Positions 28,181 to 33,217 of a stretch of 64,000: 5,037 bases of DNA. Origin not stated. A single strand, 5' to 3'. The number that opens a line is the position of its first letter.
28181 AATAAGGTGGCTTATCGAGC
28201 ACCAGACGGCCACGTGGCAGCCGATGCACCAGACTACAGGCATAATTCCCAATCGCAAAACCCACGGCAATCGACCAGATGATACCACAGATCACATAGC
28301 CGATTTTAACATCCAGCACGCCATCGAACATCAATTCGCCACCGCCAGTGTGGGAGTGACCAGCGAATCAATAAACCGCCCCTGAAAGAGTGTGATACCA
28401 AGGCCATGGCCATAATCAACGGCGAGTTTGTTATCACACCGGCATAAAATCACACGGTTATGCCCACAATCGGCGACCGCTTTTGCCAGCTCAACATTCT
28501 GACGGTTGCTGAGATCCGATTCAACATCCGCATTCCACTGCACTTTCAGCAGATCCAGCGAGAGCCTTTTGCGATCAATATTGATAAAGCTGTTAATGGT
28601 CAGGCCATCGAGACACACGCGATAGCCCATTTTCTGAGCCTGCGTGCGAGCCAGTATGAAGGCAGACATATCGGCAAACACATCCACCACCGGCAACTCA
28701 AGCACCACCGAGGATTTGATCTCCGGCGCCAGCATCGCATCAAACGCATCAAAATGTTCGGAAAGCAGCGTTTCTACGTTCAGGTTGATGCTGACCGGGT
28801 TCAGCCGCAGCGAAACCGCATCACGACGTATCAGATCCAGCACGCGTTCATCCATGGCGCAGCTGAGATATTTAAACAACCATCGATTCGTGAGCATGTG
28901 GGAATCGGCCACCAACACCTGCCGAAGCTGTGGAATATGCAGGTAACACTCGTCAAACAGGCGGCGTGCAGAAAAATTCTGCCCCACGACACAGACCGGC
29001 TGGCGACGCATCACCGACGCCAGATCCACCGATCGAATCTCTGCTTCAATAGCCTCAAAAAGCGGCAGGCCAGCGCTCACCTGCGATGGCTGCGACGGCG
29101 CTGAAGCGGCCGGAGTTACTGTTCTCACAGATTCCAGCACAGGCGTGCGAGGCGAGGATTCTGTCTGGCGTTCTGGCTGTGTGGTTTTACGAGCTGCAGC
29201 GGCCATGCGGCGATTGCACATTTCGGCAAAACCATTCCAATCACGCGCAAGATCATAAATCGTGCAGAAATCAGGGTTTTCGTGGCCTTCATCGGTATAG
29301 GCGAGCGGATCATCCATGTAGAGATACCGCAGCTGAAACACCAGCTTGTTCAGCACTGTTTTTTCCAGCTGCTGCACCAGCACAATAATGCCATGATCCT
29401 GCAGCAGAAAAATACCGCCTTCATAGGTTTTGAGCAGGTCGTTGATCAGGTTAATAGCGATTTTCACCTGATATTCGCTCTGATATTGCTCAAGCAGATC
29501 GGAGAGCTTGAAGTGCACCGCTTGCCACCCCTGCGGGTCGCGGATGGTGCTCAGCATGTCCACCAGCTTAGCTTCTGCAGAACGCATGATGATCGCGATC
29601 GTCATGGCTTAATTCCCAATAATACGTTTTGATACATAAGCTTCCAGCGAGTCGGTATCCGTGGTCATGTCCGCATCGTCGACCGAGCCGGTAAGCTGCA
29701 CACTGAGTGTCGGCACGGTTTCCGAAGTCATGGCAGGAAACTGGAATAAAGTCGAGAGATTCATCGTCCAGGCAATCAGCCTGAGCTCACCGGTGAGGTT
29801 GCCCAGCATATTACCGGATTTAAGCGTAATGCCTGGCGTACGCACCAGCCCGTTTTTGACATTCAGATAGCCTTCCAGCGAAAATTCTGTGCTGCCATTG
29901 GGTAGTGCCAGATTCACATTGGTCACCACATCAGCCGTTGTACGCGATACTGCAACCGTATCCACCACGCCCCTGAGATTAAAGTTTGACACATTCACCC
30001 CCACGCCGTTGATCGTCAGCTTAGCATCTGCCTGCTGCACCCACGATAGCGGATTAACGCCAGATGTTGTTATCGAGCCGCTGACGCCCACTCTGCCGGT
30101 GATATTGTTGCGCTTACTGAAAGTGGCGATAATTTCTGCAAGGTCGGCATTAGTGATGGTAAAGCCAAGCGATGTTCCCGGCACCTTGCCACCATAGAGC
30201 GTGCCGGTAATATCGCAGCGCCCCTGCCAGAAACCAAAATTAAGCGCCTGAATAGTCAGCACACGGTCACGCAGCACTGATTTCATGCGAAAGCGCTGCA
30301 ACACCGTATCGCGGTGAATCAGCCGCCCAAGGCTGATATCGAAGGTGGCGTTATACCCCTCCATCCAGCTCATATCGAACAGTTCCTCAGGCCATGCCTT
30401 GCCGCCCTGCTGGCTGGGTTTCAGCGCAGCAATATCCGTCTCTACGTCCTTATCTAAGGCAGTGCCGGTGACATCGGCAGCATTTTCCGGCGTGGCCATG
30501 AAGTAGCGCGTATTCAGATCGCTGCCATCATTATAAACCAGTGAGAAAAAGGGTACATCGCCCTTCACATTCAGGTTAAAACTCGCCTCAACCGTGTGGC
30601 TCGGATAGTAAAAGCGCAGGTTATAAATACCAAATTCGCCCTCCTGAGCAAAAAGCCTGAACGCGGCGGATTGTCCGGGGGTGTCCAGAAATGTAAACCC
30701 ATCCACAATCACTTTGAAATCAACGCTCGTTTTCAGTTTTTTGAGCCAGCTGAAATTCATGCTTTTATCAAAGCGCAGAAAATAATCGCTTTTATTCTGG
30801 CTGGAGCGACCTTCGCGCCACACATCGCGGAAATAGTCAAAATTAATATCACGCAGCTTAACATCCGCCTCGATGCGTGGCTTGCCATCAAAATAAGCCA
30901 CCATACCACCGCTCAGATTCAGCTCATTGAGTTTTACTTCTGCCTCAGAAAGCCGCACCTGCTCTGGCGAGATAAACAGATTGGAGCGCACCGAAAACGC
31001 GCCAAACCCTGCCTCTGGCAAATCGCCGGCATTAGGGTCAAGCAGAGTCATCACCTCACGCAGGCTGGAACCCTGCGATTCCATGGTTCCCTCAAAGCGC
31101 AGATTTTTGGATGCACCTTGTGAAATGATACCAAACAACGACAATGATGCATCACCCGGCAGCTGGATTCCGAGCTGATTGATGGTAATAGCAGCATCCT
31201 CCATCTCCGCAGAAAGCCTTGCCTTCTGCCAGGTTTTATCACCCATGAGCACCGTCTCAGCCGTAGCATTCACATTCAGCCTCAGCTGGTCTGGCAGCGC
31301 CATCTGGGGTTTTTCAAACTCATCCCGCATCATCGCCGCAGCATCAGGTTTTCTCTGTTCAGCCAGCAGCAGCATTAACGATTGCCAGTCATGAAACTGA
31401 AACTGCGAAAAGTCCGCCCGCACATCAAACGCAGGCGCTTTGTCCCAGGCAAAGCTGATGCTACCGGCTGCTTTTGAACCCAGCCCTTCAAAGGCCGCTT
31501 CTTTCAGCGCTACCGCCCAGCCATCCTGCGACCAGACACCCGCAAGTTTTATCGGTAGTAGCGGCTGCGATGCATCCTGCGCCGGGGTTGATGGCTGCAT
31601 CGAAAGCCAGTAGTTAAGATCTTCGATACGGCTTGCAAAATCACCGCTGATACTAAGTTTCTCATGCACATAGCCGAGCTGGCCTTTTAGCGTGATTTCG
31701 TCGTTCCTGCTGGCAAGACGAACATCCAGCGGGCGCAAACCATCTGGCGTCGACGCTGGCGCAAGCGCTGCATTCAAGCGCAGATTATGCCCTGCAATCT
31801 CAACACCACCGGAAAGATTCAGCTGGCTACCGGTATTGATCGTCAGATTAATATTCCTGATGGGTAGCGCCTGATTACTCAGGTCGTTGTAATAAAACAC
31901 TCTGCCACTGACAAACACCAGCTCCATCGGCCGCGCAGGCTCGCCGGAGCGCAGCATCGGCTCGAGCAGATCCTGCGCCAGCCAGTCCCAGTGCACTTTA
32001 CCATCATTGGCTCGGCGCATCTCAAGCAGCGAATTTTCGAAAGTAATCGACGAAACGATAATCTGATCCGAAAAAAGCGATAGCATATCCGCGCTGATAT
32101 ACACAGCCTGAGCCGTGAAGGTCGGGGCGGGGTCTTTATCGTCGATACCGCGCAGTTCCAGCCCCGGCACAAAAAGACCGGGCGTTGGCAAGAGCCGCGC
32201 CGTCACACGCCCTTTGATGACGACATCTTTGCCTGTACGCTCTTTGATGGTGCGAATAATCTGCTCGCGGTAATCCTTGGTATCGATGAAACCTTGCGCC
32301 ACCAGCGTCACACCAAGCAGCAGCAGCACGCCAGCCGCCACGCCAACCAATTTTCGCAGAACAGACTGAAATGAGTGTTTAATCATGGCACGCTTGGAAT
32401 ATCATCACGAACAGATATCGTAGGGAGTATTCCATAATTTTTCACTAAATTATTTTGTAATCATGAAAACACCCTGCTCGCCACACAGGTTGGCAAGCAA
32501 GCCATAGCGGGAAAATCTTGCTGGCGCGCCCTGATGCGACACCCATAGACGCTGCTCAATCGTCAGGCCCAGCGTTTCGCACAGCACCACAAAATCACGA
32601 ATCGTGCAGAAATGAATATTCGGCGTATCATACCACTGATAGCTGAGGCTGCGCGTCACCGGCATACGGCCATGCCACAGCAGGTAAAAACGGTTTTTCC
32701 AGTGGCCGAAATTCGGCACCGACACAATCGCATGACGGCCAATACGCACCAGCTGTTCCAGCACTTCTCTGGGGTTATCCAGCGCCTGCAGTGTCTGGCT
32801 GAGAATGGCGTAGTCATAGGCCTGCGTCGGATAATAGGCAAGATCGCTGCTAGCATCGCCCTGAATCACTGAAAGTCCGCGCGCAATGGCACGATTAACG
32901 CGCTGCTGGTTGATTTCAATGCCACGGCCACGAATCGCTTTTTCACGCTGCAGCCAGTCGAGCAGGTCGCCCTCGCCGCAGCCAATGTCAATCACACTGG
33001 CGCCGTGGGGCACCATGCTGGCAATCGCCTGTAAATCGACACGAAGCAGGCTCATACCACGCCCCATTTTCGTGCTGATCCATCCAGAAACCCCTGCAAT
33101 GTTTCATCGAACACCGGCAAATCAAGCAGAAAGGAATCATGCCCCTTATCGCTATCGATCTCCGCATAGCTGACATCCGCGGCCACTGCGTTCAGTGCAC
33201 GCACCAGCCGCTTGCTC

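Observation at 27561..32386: Conspicuous operon: AsmA-family protein -> degenerate EAL protein -> pseudo-prepilin peptidase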

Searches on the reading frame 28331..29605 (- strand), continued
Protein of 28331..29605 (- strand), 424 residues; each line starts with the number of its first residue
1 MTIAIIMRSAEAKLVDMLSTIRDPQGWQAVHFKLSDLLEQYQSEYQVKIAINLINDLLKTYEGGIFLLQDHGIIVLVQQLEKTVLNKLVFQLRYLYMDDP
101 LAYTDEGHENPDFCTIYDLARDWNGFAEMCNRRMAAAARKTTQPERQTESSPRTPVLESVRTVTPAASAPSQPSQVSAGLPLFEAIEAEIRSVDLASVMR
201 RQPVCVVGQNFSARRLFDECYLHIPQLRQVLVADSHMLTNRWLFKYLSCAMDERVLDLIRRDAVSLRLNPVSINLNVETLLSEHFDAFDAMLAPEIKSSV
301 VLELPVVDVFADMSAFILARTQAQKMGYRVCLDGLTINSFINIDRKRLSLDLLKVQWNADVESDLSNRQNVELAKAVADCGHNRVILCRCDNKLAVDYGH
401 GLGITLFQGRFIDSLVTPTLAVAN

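Call 82: search_protein_families(library=pfam, proteins=[L059:5156-7852:+, L081:5062-7890:+, L073:4838-7639:-, L032:4941-7832:+], max_evalue=0.001)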
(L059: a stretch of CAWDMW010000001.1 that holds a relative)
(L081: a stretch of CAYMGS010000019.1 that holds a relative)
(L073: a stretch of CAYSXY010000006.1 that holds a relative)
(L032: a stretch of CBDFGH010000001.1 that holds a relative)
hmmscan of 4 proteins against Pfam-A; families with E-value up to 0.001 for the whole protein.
L059:5156-7852:+ (899 aa): 3 families
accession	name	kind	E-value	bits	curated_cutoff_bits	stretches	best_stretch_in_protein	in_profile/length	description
PF05170.20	AsmA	-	1.4e-20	74.1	29.8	2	636-824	424-604/607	AsmA family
PF13116.12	YhdP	-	1.3e-12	47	46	1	9-373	9-368/1224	YhdP protein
PF05359.17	DUF748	-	0.00027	19.6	50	0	9-134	15-131/1037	Domain of Unknown Function (DUF748)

L081:5062-7890:+ (943 aa): 2 families
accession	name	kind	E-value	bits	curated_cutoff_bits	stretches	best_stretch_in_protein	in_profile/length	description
PF05170.20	AsmA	-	1.5e-22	80.6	29.8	2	674-867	417-602/607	AsmA family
PF05359.17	DUF748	-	3.4e-06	25.9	50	1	56-229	19-190/1037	Domain of Unknown Function (DUF748)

L073:4838-7639:- (934 aa): 2 families
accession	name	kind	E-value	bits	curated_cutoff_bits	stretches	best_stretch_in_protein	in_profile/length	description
PF05170.20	AsmA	-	5.4e-07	29.2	29.8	1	610-856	364-603/607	AsmA family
PF13116.12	YhdP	-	0.00023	19.6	46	0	6-190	15-186/1224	YhdP protein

L032:4941-7832:+ (964 aa): 1 family
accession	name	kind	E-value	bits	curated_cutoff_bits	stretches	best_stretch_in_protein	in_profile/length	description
PF05170.20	AsmA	-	8.3e-10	38.5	29.8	1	639-884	362-604/607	AsmA family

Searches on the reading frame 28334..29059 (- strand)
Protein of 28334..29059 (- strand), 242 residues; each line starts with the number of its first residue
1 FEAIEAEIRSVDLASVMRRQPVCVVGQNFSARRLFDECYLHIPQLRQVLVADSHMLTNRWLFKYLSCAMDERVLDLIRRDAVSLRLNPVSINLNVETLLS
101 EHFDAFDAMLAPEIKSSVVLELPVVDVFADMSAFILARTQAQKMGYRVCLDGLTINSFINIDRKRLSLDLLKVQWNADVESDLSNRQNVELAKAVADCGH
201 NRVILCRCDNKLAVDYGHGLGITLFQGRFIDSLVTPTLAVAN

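Call 30: search_solved_structures(query=window:28334-29059:-, max_evalue=10, show_alignments=4)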
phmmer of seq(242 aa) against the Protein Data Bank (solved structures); distinct sequences matched with E-value up to 10: 1.
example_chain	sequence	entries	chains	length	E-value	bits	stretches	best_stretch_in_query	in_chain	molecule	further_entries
5o7o_A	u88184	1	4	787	0.5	13.3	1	15-74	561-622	Desferrioxamine siderophore biosynthesis protein dfoC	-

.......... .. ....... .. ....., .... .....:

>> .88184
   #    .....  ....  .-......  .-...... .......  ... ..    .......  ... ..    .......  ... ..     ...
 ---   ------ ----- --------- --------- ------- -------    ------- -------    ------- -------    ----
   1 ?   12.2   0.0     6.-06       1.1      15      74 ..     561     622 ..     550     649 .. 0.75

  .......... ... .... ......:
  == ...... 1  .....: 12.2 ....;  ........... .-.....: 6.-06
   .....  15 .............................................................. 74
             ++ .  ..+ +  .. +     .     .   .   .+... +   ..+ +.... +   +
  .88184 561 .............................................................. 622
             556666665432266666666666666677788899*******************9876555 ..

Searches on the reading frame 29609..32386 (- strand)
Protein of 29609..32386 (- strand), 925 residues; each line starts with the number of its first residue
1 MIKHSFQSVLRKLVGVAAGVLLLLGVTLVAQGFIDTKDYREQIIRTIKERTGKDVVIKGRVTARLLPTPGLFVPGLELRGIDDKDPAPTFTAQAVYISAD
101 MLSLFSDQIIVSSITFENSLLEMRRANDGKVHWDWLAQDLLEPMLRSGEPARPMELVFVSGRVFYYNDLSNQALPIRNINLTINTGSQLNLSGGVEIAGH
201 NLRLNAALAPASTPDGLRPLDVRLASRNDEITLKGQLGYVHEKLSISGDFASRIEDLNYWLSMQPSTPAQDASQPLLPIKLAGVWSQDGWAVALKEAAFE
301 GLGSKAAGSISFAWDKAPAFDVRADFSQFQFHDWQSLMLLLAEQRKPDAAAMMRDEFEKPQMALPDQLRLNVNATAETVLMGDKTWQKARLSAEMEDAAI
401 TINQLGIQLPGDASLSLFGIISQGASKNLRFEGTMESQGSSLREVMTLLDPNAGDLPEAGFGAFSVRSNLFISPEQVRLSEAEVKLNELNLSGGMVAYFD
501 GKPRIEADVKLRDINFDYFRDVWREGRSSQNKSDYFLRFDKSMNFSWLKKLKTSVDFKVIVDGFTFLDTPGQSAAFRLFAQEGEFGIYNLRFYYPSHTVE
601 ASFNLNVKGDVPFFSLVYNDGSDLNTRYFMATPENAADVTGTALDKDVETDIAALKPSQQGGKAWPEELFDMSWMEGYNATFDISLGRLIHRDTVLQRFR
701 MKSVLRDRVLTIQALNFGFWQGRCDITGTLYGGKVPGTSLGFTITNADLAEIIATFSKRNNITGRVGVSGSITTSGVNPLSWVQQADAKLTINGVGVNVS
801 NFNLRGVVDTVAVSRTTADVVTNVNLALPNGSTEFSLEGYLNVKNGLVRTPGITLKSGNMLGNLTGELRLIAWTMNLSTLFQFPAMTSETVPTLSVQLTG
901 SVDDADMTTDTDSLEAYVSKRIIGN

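Call 4: search_protein_families(library=pfam, proteins=[window:29609-32386:-], max_evalue=0.01)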
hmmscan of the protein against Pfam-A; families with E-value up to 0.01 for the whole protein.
window:29609-32386:- (925 aa): 2 families
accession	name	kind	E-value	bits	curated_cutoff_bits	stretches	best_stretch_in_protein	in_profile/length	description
PF05170.20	AsmA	-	1.1e-17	64.5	29.8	2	14-136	9-130/607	AsmA family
PF05359.17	DUF748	-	5.4e-09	35.1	50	1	11-494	15-465/1037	Domain of Unknown Function (DUF748)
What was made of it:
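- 29609..32386 (-): AsmA-family gene, 925 aa. It has an N-terminal membrane anchor (residues ~13-33) followed by the long periplasmic AsmA-type domain. PF05170 at 64.5 bits, above the 29.8 cut-off (call 4).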

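Call 5: search_protein_families(library=ncbifam, proteins=[window:29609-32386:-], max_evalue=0.1)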
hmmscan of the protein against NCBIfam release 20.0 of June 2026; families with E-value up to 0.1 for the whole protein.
window:29609-32386:- (925 aa): 1 family
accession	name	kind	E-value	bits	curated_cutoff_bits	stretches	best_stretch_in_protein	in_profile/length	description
NF008091.0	PRK10833.1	equivalog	3.4e-14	52.3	412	1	672-873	334-533/618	outer membrane assembly protein AsmA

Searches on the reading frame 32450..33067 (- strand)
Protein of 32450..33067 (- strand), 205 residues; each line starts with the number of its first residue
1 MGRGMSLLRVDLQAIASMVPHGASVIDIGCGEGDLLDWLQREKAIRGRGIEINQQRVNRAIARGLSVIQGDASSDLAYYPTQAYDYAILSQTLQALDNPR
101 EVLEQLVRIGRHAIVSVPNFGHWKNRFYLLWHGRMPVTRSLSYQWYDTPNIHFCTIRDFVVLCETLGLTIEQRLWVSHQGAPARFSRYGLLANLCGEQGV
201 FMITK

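Call 4: search_protein_families(library=pfam, proteins=[window:32450-33067:-], max_evalue=0.01)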
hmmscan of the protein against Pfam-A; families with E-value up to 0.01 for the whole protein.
window:32450-33067:- (205 aa): 7 families
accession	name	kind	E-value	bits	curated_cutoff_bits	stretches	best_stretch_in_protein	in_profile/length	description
PF07021.18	MetW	-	4.5e-74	248.7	21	1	9-203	1-193/193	Methionine biosynthesis protein MetW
PF13489.12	Methyltransf_23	-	3.3e-13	50.1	27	1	20-172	21-163/164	Methyltransferase domain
PF08241.18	Methyltransf_11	-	4e-08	34.2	21.2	1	26-110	1-87/95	Methyltransferase domain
PF13649.12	Methyltransf_25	-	9.1e-08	33.1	27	1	25-109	1-92/97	Methyltransferase domain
PF13847.12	Methyltransf_31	-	1.6e-07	31.6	27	1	22-111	4-102/145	Methyltransferase domain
PF08242.18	Methyltransf_12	-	3.9e-07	31.2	30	1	26-108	1-90/98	Methyltransferase domain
PF12847.13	Methyltransf_18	-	0.0033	17.9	27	1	12-60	5-54/151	Methyltransferase domain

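Call 5: search_protein_families(library=ncbifam, proteins=[window:32450-33067:-], max_evalue=0.1)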
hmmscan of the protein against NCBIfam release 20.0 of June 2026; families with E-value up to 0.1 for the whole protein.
window:32450-33067:- (205 aa): 21 families
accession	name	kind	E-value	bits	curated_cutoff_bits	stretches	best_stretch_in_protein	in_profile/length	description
TIGR02081.1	metW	equivalog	8.7e-74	247.3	189.5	1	9-203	1-193/194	methionine biosynthesis protein MetW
NF045667.1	MTase_DVU1556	equivalog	9.7e-10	38.2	155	1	19-109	20-110/213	DVU_1556 family methyltransferase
NF043040.1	corrin_prot_MT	hypoth_equivalog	0.00028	20.4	180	1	13-62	32-81/216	corrinoid protein-associated methyltransferase CpaM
TIGR04074.1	bacter_Hen1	equivalog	0.0017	16.9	340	1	21-61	282-323/462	3' terminal RNA ribose 2'-O-methyltransferase Hen1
NF010703.0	PRK14103.1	equivalog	0.003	17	320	1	23-106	31-112/256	trans-aconitate 2-methyltransferase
NF000468.1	Erm37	exception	0.0033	17.4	350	1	16-104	27-120/179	23S rRNA (adenine(2058)-N(6))-methyltransferase Erm(37)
TIGR02072.1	BioC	equivalog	0.0036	17.2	184.95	1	21-111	34-125/244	malonyl-ACP O-methyltransferase BioC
NF008686.0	PRK11705.1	equivalog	0.0044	16.1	400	1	21-64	167-212/383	cyclopropane fatty acyl phospholipid synthase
TIGR01934.1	MenG_MenH_UbiE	subfamily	0.0051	16.1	158.35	1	19-110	37-133/223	ubiquinone/menaquinone biosynthesis methyltransferase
TIGR04543.1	ketoArg_3Met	equivalog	0.0051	15.9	425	1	16-62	144-191/336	2-ketoarginine methyltransferase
TIGR01983.1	UbiG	equivalog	0.0072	15.6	102.95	1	21-106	49-139/228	bifunctional 2-polyprenyl-6-hydroxyphenol methylase/3-demethylubiquinol 3-O-methyltransferase UbiG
NF011527.0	PRK14968.1-1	equivalog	0.015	15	242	1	13-73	26-86/192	putative methyltransferase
NF001244.0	PRK00216.1-5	equivalog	0.015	14.6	216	1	20-109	47-144/236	bifunctional demethylmenaquinone methyltransferase/2-methoxy-6-polyprenyl-1,4-benzoquinol methylase UbiE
NF004452.0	PRK05785.1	equivalog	0.033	13.6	207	1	14-131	44-160/228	hypothetical protein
NF050150.1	RiPP_MTase_ApyS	equivalog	0.04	13.1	400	1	23-61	143-182/323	RiPP biosynthesis methyltransferase ApyS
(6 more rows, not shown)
